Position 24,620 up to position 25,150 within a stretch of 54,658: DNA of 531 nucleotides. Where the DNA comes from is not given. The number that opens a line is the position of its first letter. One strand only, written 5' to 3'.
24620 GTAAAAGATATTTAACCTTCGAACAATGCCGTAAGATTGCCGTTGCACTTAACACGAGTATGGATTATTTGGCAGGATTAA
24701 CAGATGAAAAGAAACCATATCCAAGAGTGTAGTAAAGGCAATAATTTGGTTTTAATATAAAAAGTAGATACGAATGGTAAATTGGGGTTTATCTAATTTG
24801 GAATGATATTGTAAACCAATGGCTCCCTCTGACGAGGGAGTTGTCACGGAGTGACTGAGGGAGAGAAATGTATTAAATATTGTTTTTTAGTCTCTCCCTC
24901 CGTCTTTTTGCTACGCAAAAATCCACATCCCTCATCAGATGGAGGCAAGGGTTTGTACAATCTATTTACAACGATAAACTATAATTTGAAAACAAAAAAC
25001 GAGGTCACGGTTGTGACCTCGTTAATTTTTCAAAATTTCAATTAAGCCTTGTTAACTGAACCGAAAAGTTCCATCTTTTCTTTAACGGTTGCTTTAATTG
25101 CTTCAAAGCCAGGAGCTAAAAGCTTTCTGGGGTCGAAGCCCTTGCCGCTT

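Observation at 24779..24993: Family of long, GC-rich, nested-palindromic intergenic elements (4 copies plus a solo end in 54 kb)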

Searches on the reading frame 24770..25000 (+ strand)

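Call 68: search_protein_families(library=pfam, proteins=[L172:1622-1870:-], max_evalue=0.01)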
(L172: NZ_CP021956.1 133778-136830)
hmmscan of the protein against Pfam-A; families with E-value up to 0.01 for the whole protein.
L172:1622-1870:- (82 aa): 0 families

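Call 81: find_homologous_proteins(query=L173:7853-8794:-, max_evalue=1e-30)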
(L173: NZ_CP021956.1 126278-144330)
Query L173:7853-8794:- (313 aa): 8000 proteins with E <= 1e-30 among 8000 candidates; the best 120 are listed.
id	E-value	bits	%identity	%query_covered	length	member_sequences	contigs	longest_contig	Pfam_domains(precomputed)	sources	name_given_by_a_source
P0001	2.5e-208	708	100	100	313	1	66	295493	PF01795.26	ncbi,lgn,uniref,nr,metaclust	ncbi:16S rRNA (cytosine(1402)-N(4))-methyltransferase RsmH [Klebsiella pneumoniae]|uniref:Ribosomal 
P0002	9.4e-208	706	100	100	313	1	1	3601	PF01795.26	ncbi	ncbi:16S rRNA (cytosine(1402)-N(4))-methyltransferase RsmH [Klebsiella pneumoniae]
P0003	1.3e-207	706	100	100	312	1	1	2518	PF01795.26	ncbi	ncbi:16S rRNA (cytosine(1402)-N(4))-methyltransferase RsmH, partial [Klebsiella pneumoniae]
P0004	3.1e-201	685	96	100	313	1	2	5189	PF01795.26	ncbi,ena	-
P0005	3.6e-201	685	96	100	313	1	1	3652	PF01795.26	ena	-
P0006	3.8e-201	685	96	100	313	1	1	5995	PF01795.26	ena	-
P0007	4.6e-201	685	96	100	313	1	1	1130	PF01795.26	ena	-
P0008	6.2e-201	684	96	100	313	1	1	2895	PF01795.26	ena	-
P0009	7.0e-201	684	96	100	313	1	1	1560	PF01795.26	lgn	-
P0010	7.1e-201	684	96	100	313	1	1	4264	PF01795.26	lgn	-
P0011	3.3e-200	682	96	100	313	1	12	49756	PF01795.26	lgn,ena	-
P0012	6.8e-200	681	95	100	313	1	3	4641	PF01795.26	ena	-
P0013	2.3e-199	679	95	100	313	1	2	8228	PF01795.26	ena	-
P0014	5.8e-199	678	95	100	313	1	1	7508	PF01795.26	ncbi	-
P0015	6.3e-199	678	95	100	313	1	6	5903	PF01795.26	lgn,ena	-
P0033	7.7e-187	638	88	100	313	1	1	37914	PF01795.26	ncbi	-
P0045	1.9e-167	574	80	100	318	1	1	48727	PF01795.26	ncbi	-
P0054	6.8e-166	569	80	100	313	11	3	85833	PF01795.26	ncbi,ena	-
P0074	1.5e-164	565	79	100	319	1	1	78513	PF01795.26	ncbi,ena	-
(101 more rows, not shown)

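Call 82: find_encoding_contigs(protein=P0011, flank=6000, max_places=4)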
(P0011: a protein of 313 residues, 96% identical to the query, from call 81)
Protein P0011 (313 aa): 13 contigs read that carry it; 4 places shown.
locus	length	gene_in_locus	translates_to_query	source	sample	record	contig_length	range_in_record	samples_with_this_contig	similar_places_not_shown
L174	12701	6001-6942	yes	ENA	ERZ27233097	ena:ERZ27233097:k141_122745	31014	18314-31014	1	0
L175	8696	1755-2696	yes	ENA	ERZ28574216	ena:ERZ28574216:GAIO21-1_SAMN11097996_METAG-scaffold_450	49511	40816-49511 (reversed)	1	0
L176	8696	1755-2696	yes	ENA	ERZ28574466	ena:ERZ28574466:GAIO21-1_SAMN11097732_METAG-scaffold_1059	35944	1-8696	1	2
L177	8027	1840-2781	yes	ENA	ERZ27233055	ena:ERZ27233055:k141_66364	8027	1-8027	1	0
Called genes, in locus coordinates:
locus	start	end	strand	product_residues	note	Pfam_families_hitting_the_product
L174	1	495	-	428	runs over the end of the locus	PF01208:URO-D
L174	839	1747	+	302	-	PF02311:AraC_binding (weak), PF00165:HTH_AraC, PF12833:HTH_18, PF00165:HTH_AraC (weak)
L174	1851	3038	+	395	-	PF04464:Glyphos_transf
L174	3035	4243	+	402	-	PF04464:Glyphos_transf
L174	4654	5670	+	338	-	PF00579:tRNA-synt_1b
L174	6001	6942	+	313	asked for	PF01795:Methyltransf_5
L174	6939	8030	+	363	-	PF01702:TGT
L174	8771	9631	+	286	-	PF00590:TP_methylase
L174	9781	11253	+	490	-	-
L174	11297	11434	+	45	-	-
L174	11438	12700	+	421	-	?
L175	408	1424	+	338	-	PF00579:tRNA-synt_1b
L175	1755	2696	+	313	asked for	PF01795:Methyltransf_5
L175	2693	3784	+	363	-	PF01702:TGT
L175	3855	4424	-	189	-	-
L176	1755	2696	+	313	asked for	PF01795:Methyltransf_5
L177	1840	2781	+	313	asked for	PF01795:Methyltransf_5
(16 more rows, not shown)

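Call 93: list_cluster_members(proteins=[P0004, P0014, P0033, P0045, P0054, P0074])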
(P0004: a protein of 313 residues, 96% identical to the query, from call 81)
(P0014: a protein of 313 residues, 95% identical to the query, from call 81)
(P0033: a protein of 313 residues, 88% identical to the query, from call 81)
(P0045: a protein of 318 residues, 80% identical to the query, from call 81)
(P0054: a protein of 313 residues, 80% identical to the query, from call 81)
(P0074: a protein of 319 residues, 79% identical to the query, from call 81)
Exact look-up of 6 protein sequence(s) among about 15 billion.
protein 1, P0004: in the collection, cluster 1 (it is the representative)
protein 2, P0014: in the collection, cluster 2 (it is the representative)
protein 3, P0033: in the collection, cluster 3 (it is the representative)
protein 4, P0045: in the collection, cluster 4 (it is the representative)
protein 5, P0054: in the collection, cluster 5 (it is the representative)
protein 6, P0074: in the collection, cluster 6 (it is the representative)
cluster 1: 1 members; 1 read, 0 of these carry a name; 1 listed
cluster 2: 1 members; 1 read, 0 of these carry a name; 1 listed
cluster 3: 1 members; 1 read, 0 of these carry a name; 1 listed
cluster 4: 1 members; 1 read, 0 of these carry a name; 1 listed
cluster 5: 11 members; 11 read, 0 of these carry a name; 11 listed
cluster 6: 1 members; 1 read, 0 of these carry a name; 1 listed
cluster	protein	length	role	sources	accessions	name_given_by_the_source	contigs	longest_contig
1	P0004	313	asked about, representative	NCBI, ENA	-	-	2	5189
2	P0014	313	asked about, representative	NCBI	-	-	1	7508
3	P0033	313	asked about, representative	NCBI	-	-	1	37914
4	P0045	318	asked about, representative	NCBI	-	-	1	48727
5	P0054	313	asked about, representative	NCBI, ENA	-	-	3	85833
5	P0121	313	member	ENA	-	-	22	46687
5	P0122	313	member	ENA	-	-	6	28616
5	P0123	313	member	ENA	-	-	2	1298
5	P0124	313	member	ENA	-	-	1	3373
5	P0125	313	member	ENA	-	-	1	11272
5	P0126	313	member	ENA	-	-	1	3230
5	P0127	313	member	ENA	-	-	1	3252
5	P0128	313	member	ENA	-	-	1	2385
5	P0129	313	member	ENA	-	-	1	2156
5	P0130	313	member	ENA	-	-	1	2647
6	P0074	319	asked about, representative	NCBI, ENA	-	-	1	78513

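Call 94: find_encoding_contigs(protein=P0014, flank=4000, max_places=3)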
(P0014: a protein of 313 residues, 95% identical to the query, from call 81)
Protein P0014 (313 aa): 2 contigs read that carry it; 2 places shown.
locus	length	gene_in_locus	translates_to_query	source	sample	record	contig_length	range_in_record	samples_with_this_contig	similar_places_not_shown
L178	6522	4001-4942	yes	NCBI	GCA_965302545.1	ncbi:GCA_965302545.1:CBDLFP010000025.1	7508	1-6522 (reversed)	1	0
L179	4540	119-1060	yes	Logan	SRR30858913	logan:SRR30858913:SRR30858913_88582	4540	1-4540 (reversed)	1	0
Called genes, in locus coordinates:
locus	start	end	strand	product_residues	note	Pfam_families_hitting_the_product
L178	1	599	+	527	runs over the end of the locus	?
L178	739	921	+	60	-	PF00269:SASP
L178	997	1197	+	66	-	PF00269:SASP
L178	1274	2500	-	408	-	PF01136:Peptidase_U32, PF16325:Peptidase_U32_C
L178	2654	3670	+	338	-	PF00579:tRNA-synt_1b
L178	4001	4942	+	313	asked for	PF01795:Methyltransf_5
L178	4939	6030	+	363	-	PF01702:TGT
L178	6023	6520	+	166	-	?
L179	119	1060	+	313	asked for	PF01795:Methyltransf_5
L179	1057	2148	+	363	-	PF01702:TGT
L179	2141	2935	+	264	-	PF07091:FmrO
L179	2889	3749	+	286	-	PF00590:TP_methylase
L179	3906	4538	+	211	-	?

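Call 95: find_encoding_contigs(protein=P0033, flank=4000, max_places=3)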
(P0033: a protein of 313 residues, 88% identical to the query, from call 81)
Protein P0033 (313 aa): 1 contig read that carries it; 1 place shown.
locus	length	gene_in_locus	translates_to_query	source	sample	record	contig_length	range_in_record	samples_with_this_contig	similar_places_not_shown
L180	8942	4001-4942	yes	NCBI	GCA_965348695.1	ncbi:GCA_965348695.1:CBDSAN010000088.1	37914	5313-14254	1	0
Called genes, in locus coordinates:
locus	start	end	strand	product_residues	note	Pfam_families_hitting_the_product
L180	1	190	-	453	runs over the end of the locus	PF01225:Mur_ligase (weak), PF08245:Mur_ligase_M, PF02875:Mur_ligase_C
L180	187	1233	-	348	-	PF01820:Dala_Dala_lig_N, PF02655:ATP-grasp_3 (weak), PF02786:CPSase_L_D2, PF08443:RimK (weak), PF02222:ATP-grasp (weak), PF07478:Dala_Dala_lig_C, PF13535:ATP-grasp_4 (weak)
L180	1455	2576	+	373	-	PF00583:Acetyltransf_1 (faint), PF13508:Acetyltransf_7 (faint)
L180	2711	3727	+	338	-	PF00579:tRNA-synt_1b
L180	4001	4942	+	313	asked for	PF01795:Methyltransf_5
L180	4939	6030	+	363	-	PF01702:TGT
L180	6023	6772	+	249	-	PF07091:FmrO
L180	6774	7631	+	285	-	PF00590:TP_methylase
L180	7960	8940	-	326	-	PF00849:PseudoU_synth_2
